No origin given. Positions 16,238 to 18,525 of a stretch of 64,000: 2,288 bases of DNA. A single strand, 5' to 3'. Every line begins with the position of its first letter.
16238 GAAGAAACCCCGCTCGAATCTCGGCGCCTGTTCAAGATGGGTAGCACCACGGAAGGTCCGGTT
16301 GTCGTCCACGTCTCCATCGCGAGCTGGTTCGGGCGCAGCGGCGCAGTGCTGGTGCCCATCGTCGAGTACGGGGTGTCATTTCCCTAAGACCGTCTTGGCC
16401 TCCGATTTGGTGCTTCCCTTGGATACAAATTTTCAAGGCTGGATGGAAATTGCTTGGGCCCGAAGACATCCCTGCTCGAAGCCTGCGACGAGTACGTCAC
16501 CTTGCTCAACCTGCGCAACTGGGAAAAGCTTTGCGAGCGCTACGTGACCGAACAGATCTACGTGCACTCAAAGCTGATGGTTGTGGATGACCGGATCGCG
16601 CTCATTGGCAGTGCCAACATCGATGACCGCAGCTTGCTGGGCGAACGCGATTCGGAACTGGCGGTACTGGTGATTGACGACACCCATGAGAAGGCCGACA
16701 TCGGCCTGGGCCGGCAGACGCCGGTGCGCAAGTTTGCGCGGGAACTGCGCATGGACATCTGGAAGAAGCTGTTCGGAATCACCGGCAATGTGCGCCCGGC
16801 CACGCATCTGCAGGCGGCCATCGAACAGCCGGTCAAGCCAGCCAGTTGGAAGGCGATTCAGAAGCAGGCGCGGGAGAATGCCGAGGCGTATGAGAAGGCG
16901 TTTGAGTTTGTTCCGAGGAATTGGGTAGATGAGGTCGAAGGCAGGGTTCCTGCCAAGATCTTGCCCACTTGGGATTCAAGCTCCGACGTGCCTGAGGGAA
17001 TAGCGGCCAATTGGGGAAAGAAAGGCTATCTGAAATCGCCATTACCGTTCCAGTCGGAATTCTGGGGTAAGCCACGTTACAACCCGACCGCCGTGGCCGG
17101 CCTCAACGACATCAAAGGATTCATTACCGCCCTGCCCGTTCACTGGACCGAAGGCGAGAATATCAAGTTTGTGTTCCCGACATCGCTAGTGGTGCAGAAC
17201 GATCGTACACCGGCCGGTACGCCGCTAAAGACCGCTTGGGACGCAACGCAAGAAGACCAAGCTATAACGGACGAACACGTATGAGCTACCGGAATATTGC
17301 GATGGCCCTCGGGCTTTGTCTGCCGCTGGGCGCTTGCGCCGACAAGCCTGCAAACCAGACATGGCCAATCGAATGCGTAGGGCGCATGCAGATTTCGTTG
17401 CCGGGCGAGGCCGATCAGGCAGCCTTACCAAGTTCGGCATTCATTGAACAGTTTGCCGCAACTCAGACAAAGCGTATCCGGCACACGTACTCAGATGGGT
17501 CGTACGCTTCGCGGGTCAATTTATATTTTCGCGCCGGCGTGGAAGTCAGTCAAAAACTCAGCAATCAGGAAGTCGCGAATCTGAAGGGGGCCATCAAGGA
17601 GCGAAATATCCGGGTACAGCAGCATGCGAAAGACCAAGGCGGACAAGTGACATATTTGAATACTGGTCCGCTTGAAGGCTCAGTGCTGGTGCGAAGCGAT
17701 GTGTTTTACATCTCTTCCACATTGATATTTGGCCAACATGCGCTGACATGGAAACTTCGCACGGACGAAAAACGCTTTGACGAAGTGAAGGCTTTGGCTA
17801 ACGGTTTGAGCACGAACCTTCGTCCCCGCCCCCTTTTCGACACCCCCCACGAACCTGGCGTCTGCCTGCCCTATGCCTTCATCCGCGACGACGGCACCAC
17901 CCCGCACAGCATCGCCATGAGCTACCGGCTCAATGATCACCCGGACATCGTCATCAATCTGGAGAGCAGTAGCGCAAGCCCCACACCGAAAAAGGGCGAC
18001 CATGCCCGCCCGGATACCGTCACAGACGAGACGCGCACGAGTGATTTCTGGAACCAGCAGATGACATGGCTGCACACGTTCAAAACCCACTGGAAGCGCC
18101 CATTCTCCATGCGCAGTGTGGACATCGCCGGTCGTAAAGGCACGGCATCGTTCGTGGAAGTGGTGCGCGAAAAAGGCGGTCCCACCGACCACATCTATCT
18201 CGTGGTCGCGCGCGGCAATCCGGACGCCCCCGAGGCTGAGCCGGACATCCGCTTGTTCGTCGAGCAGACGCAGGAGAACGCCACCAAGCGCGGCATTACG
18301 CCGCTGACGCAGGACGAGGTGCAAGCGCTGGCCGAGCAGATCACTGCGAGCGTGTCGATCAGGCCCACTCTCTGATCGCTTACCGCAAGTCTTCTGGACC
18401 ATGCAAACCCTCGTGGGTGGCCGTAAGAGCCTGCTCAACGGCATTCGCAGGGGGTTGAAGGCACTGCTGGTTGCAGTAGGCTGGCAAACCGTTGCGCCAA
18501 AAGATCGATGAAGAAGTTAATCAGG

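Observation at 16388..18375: Start-less phospholipase-D C-terminal fragment with one HKD motif, still translationally coupled to a lipoprotein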

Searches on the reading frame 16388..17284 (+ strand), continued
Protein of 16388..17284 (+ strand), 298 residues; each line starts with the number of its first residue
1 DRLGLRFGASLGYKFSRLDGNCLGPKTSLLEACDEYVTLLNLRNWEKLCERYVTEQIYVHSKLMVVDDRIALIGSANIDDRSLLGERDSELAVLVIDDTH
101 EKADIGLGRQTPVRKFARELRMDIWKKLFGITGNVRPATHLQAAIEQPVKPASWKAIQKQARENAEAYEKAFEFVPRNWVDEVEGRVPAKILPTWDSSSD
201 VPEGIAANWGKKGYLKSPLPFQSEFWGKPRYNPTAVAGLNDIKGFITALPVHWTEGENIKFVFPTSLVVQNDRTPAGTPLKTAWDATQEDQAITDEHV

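Call 55: find_homologous_proteins(query=L005:3281-4870:+, max_evalue=0.00001)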
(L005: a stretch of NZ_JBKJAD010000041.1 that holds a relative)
Query L005:3281-4870:+ (530 aa): 545 proteins with E <= 0.00001 among 8000 candidates; the best 120 are listed.
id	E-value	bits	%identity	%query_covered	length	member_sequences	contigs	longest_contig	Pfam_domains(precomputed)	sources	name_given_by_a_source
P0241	0.0e+0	1220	100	100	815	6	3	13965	PF13091.13,PF00614.29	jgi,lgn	jgi:phospholipase D1/2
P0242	0.0e+0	1084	88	100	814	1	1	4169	PF13091.13,PF00614.29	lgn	-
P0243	5.0e-279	945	77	99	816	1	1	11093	PF13091.13,PF00614.29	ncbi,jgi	jgi:phospholipase D1/2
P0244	2.2e-278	943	77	99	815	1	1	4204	PF13091.13,PF00614.29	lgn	-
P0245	7.0e-266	901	73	99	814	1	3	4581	PF13091.13,PF00614.29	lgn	-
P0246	8.3e-263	891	73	99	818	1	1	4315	PF13091.13,PF00614.29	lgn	-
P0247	1.3e-261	887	73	99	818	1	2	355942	PF13091.13,PF00614.29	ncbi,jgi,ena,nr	ncbi:MAG: Phospholipase D/Transphosphatidylase [Proteobacteria bacterium]|nr:Phospholipase D/Transph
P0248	3.1e-261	886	72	99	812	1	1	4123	PF13091.13,PF00614.29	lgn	-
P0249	1.8e-259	880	72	99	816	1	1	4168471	PF13091.13,PF00614.29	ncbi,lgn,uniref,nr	ncbi:phospholipase D-like domain-containing protein [Quatrionicoccus australiensis]|uniref:phospholi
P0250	7.4e-259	878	72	99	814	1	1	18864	PF13091.13,PF00614.29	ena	-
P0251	2.7e-258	876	71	99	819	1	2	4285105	PF13091.13,PF00614.29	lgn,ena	-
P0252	2.0e-257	873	72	99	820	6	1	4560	PF13091.13,PF00614.29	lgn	-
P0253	6.7e-256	868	72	99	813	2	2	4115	PF13091.13,PF00614.29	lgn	-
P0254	4.0e-255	866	70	99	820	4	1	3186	PF13091.13,PF00614.29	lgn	-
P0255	2.4e-244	830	74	93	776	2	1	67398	PF13091.13,PF00614.29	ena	-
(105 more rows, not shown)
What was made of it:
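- Full-length ~815-aa proteins are plentiful, with 545 hits (call 55).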

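Call 60: search_protein_families(library=pfam, proteins=[L003:7680-8324:+, L005:2637-3281:+], max_evalue=1)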
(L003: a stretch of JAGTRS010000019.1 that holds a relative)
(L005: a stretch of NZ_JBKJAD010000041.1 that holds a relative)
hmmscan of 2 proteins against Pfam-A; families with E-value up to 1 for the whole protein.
L003:7680-8324:+ (215 aa): 1 family
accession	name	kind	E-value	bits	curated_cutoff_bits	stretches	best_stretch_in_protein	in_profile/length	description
PF10106.14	DUF2345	-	2.6e-10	40.8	30.7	1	1-51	101-151/151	Uncharacterized protein conserved in bacteria (DUF2345)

L005:2637-3281:+ (215 aa): 2 families
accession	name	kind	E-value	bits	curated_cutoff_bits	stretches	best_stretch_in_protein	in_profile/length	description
PF10106.14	DUF2345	-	6.2e-11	42.8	30.7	1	1-50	101-150/151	Uncharacterized protein conserved in bacteria (DUF2345)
PF14508.12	GH97_N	-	0.17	11.8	25.3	1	56-109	202-222/229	Glycosyl-hydrolase 97 N-terminal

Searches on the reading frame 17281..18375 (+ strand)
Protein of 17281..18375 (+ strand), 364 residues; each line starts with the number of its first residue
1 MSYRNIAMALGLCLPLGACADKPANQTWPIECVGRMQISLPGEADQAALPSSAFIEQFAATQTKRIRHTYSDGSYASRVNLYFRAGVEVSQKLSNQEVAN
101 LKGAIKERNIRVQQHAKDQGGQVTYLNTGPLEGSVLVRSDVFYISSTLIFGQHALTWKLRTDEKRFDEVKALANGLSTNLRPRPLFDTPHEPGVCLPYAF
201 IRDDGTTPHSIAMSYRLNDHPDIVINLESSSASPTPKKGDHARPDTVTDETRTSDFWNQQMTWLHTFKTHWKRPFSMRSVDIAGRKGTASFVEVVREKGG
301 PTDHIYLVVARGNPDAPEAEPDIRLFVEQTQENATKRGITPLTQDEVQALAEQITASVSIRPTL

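Call 6: search_protein_families(library=pfam, proteins=[window:17281-18375:+], max_evalue=0.01)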
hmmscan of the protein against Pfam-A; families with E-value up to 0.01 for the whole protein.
window:17281-18375:+ (364 aa): 1 family
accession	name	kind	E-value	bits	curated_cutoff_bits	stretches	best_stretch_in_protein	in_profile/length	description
PF18426.6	Tli4_C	-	3.5e-14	53.7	25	1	188-363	2-161/161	Tle cognate immunity protein 4 C-terminal domain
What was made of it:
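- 17281..18375 (+): tli5, an intact PA3488/Tli5-family lipoprotein immunity gene. Its ATG overlaps the pld stop as ATGA. Pfam Tli4_C E=3.5e-14 (call 6).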

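Call 7: search_protein_families(library=ncbifam, proteins=[window:17281-18375:+], max_evalue=0.01)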
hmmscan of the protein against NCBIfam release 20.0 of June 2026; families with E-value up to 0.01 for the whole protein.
window:17281-18375:+ (364 aa): 1 family
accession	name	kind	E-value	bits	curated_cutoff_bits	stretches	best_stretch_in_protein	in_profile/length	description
TIGR02522.1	pilus_cpaD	subfamily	0.0042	16.9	94.45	0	7-121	2-119/198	CpaD family pilus assembly lipoprotein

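Call 12: search_solved_structures(query=window:17281-18372:+, max_evalue=1, show_alignments=2)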
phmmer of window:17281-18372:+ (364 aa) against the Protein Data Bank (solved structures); distinct sequences matched with E-value up to 1: 5.
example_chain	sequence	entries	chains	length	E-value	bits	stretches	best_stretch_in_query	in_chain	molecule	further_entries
5xmg_A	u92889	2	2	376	6.8e-11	44.9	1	175-233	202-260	Uncharacterized protein | Tli4_C domain-containing protein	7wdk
5h7y_A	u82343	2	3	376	0.00011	24.5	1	151-232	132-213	Uncharacterized protein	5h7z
4r1d_B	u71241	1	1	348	0.00011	24.5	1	151-232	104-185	Uncharacterized protein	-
6myk_A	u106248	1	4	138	0.63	12.1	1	35-88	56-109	Ostreolysin A6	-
9dob_A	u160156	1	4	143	0.66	12.1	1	35-89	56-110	Ostreolysin A6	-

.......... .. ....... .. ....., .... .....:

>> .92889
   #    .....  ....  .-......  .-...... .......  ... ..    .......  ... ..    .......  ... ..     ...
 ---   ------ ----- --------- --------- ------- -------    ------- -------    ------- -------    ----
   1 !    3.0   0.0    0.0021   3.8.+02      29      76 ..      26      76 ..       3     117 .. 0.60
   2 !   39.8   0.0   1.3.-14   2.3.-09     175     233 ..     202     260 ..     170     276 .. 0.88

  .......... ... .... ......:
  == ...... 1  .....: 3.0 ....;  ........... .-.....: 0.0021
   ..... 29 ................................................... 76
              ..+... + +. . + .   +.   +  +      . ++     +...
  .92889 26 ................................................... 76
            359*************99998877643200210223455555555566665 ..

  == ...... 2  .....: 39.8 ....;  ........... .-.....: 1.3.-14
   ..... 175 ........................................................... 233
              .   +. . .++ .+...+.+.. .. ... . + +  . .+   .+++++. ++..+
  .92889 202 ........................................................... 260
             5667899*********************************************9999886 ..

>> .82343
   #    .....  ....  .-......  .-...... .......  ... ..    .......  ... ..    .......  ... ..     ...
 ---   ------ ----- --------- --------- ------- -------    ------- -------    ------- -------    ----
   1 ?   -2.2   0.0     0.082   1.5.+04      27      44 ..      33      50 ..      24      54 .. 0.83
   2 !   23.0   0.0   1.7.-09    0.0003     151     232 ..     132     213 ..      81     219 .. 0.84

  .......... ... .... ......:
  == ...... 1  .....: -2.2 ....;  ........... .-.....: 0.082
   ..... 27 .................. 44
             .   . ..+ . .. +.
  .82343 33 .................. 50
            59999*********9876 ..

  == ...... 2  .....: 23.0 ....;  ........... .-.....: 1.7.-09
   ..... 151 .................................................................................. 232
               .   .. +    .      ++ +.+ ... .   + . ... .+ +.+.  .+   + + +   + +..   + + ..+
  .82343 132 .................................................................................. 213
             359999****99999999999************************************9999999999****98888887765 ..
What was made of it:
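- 17281..18375 (+): PDB 5xmg/7wdk E=6.8e-11 (call 12).
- On Tli5 (PA3488) immunity lipoprotein family: 5xmg/7wdk at E=6.8e-11 (call 12).
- Closest known: PldA. Same: The lipoprotein matches PA3488 (5xmg, and chain in the 7wdk complex) (call 12).
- Tli5 identity rests on calls 6 and 12.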
